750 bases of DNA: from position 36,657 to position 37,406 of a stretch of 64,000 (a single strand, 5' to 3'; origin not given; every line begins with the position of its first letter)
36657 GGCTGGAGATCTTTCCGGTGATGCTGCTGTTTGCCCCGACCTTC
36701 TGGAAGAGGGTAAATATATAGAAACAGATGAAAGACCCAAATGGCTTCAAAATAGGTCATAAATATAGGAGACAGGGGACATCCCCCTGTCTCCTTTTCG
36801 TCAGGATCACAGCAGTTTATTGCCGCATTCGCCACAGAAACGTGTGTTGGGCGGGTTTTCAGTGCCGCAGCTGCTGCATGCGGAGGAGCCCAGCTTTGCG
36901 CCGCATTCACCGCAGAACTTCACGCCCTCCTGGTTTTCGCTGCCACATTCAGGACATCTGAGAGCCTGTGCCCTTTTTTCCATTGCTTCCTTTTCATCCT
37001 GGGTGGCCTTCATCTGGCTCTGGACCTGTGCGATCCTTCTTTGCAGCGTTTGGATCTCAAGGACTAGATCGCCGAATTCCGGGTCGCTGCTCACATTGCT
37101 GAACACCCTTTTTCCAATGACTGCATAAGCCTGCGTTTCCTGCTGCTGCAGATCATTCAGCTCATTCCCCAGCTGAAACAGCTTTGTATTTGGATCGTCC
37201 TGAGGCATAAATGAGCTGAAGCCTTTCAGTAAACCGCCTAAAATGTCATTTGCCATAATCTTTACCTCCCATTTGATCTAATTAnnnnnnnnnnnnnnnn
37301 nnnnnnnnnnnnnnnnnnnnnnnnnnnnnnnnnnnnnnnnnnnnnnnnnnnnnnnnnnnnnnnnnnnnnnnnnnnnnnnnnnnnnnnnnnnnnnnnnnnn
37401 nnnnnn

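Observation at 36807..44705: Four-gene cassette: three soluble multi-zinc-ribbon proteins bracketing a 2104-aa double-vWA lipoprotein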

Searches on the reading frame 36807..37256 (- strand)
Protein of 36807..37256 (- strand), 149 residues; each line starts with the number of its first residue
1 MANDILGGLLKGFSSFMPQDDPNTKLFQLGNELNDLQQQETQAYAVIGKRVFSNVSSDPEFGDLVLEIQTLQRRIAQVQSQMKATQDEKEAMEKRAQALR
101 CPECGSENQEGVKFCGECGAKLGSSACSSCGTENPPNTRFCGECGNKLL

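Call 3: search_protein_families(library=pfam, proteins=[window:36807-37256:-], max_evalue=0.1)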
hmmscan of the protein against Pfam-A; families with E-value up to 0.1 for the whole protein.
window:36807-37256:- (149 aa): 20 families
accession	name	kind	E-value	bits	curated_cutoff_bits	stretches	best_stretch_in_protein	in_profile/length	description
PF13240.11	Zn_Ribbon_1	-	2.3e-15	56.3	25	2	101-122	2-23/23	zinc-ribbon domain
PF12773.13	DZR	-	2.4e-13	50.5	27.3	1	101-145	1-45/45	Double zinc ribbon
PF24463.1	DUF7577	-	6.3e-13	48.5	28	2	99-122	3-26/27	Domain of unknown function (DUF7577)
PF13248.11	Zn_ribbon_3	-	2.6e-10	39.8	27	2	100-122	4-26/26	zinc-ribbon domain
PF17032.10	Zn_ribbon_15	-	7.5e-07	30.3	28.9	2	95-119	49-73/73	zinc-ribbon family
PF18912.6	DZR_2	-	0.00015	22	27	1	100-144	9-55/56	Double zinc ribbon domain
PF24460.1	DUF7575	-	0.00067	19.4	28.5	1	97-122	2-27/28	Domain of unknown function (DUF7575)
PF09297.16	Zn_ribbon_NUD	-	0.0018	18.4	24.8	0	137-147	2-12/32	NADH pyrophosphatase zinc ribbon domain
PF14952.11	zf-tcix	-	0.0074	16.3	31.2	0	125-141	11-27/42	Putative treble-clef, zinc-finger, Zn-binding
PF09334.17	tRNA-synt_1g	-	0.01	15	20.1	1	79-132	117-174/391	tRNA synthetases class I (M)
PF05495.17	zf-CHY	-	0.018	15.9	31.3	0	88-122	32-65/68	CHY zinc finger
PF06133.16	Com_YlbF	-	0.02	15.8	23.9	1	49-99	22-73/105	Control of competence regulator ComK, YlbF/YmcA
PF03660.19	PHF5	-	0.031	14.9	26.7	1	99-145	28-76/104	PHF5-like protein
PF15801.11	zf-C6H2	-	0.036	14.6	30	1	93-117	7-31/47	zf-MYND-like zinc finger, mRNA-binding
PF13600.11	DUF4140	-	0.041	14.8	27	1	47-99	49-98/98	N-terminal domain of unknown function (DUF4140)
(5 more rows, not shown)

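Call 8: search_protein_families(library=ncbifam, proteins=[window:36807-37256:-], max_evalue=0.1)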
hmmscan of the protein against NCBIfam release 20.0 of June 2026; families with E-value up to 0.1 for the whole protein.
window:36807-37256:- (149 aa): 16 families
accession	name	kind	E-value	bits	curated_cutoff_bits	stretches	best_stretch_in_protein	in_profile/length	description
NF011149.0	PRK14559.1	equivalog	1.1e-05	24.4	374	1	99-146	2-49/642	serine/threonine phosphatase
NF005651.0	PRK07418.1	subfamily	2e-05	23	942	2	80-122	576-617/617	acetolactate synthase large subunit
NF011302.0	PRK14714.1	equivalog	0.00029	18.5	1791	1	72-146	654-730/1350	DNA-directed DNA polymerase II large subunit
NF045510.1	4Cys_prefix_kin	domain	0.00039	20.6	24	1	133-148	11-26/26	4-Cys prefix domain-containing protein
NF049953.1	ribbon_DG_selen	exception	0.0025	17.8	130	1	83-122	132-171/172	zinc ribbon-containing (seleno)protein DG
NF003161.0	PRK04136.1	equivalog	0.0036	16.8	54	1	126-149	16-39/49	50S ribosomal protein L40e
NF033927.1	alph_xenorhab_B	subfamily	0.0051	16.2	40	1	49-101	114-166/223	alpha-xenorhabdolysin family binary toxin subunit B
TIGR01562.1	FdhE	equivalog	0.0066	16.1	187.65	1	78-145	164-231/305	formate dehydrogenase accessory protein FdhE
NF006417.0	PRK08665.1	equivalog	0.0086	14.3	961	1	72-119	705-754/759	vitamin B12-dependent ribonucleotide reductase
NF041035.1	Rad50_Halo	equivalog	0.023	13.1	1000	1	31-107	384-460/883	DNA double-strand break repair ATPase Rad50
TIGR03601.1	B_an_ocin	subfamily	0.027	15.1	35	1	82-144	22-80/88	heterocycloanthracin/sonorensin family bacteriocin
NF045487.1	ASRP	equivalog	0.038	12.6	300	1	51-100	358-403/593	archaea-specific SMC-related protein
NF053632.1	heli_RadD_YejH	equivalog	0.042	12.1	720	1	78-122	409-453/573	DNA repair helicase RadD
NF040582.1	STY4528_fam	equivalog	0.043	13.9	130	1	38-96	129-184/323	STY4528 family pathogenicity island replication protein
NF052237.1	biotin_BsaP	equivalog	0.045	13.8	39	1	114-148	1-36/53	biotin synthase auxiliary protein BsaP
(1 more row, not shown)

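Call 9: search_protein_families(library=padloc, proteins=[window:36807-37256:-], max_evalue=0.1)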
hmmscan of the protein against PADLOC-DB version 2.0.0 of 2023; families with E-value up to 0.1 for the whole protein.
window:36807-37256:- (149 aa): 2 families
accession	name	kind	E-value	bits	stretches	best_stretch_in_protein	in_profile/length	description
PDLC03860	LmuB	-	0.018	11.6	1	27-107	232-299/565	-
PDLC03859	LmuB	-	0.033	11.4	1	32-95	406-471/611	-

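Call 25: find_homologous_proteins(query=window:36807-37256:-, max_evalue=0.001)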
Query window:36807-37256:- (149 aa): 981 proteins with E <= 0.001 among 1715 candidates; the best 120 are listed.
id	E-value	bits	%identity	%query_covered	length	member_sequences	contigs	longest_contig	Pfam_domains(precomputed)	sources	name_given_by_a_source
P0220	8.8e-94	329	100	100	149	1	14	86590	PF13240.12,PF12773.14,PF17032.11,PF24463.2,PF13248.12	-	-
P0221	8.8e-84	297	87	100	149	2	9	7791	PF13240.12,PF12773.14,PF17032.11,PF24463.2,PF13248.12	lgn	-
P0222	5.7e-83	294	87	100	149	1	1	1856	PF13240.12,PF12773.14,PF17032.11,PF24463.2,PF13248.12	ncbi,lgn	-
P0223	3.8e-82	292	86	100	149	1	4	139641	PF13240.12,PF12773.14,PF17032.11,PF24463.2,PF13248.12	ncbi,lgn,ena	-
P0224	2.0e-81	289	86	100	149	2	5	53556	PF13240.12,PF12773.14,PF17032.11,PF24463.2,PF13248.12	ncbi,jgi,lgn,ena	jgi:hypothetical protein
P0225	2.2e-80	286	81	100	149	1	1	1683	PF13240.12,PF12773.14,PF17032.11,PF24463.2,PF13248.12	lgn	-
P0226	2.4e-80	286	83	100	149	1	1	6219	PF13240.12,PF12773.14,PF17032.11,PF24463.2,PF13248.12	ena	-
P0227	6.3e-80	284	83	100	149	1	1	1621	PF13240.12,PF12773.14,PF17032.11,PF24463.2,PF13248.12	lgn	-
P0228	4.1e-77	275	80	100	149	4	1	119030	PF13240.12,PF12773.14,PF17032.11,PF24463.2,PF13248.12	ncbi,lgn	-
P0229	3.2e-75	269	79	100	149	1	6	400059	PF13240.12,PF12773.14,PF17032.11,PF24463.2,PF13248.12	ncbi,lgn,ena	-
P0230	1.0e-74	268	81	100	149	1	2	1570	PF13240.12,PF12773.14,PF17032.11,PF24463.2,PF13248.12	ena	-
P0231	6.5e-72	259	73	100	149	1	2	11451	PF13240.12,PF12773.14,PF17032.11,PF24463.2,PF13248.12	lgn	-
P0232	1.4e-71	257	76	100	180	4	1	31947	PF13240.12,PF12773.14,PF17032.11,PF24463.2,PF13248.12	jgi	-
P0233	1.2e-70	254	73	100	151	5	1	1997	PF18912.7,PF13240.12,PF12773.14,PF17032.11,PF24463.2,PF13248.12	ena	-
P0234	7.9e-68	245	71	98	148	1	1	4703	PF13240.12,PF12773.14,PF17032.11,PF24463.2,PF13248.12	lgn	-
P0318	3.1e-35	140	44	99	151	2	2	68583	PF13240.12,PF12773.14,PF24463.2,PF13248.12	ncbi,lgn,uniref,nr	ncbi:zinc-ribbon domain-containing protein [Acetobacterium paludosum]|uniref:Zinc-ribbon domain-cont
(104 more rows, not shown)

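Call 61: search_protein_families(library=phrogs, proteins=[window:36807-37256:-], max_evalue=0.01)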
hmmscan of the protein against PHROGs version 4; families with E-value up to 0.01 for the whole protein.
window:36807-37256:- (149 aa): 6 families
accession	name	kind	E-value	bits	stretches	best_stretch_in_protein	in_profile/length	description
phrog_19315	-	unknown function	3.6e-07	30.5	1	88-146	248-309/348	-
phrog_16351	-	DNA, RNA and nucleotide metabolism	2.5e-06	28.9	1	85-123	50-88/97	DNA binding protein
phrog_10714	-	unknown function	3.7e-05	24.9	1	81-124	54-101/109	-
phrog_2546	-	unknown function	0.001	20.3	1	99-122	1-24/180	-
phrog_38469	-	unknown function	0.0025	18.6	1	83-147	199-262/272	-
phrog_9188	-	unknown function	0.0055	17.9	1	81-121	21-63/70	-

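Call 84: find_encoding_contigs(protein=P0318, flank=7000, max_places=1)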
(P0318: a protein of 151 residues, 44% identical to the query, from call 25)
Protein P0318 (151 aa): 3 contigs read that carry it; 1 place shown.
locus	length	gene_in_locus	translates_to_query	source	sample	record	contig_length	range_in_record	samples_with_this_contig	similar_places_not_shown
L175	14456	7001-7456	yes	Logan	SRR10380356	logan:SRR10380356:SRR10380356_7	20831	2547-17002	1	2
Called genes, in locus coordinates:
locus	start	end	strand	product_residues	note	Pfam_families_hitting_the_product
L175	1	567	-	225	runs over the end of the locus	PF01471:PG_binding_1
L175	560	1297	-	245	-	PF20772:TACO1_YebC_N, PF01709:Transcrip_reg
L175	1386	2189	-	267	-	PF04607:RelA_SpoT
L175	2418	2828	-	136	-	-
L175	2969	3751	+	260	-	PF07228:SpoIIE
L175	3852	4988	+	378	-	PF06925:MGDG_synth, PF00534:Glycos_transf_1, PF04101:Glyco_tran_28_C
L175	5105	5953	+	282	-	PF02645:DegV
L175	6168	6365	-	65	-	PF00313:CSD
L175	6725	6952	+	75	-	-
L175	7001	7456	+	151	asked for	PF13240:Zn_Ribbon_1 (weak), PF13248:Zn_ribbon_3 (faint), PF12773:DZR, PF24463:DUF7577 (weak), PF13240:Zn_Ribbon_1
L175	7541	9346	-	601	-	PF00009:GTP_EFTU, PF22042:EF-G_D2, PF03144:GTP_EFTU_D2, PF14492:EFG_III (faint), PF00679:EFG_C, PF06421:LepA_C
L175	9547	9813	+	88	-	PF01649:Ribosomal_S20p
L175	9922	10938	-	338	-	PF06144:DNA_pol3_delta, PF21694:DNA_pol3_delta_C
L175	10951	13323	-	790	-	PF13567:DUF4131, PF03772:Competence, PF00753:Lactamase_B (weak), PF12706:Lactamase_B_2 (weak)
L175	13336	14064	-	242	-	PF23023:Anti-Pycsar_Apyc1, PF00753:Lactamase_B, PF12706:Lactamase_B_2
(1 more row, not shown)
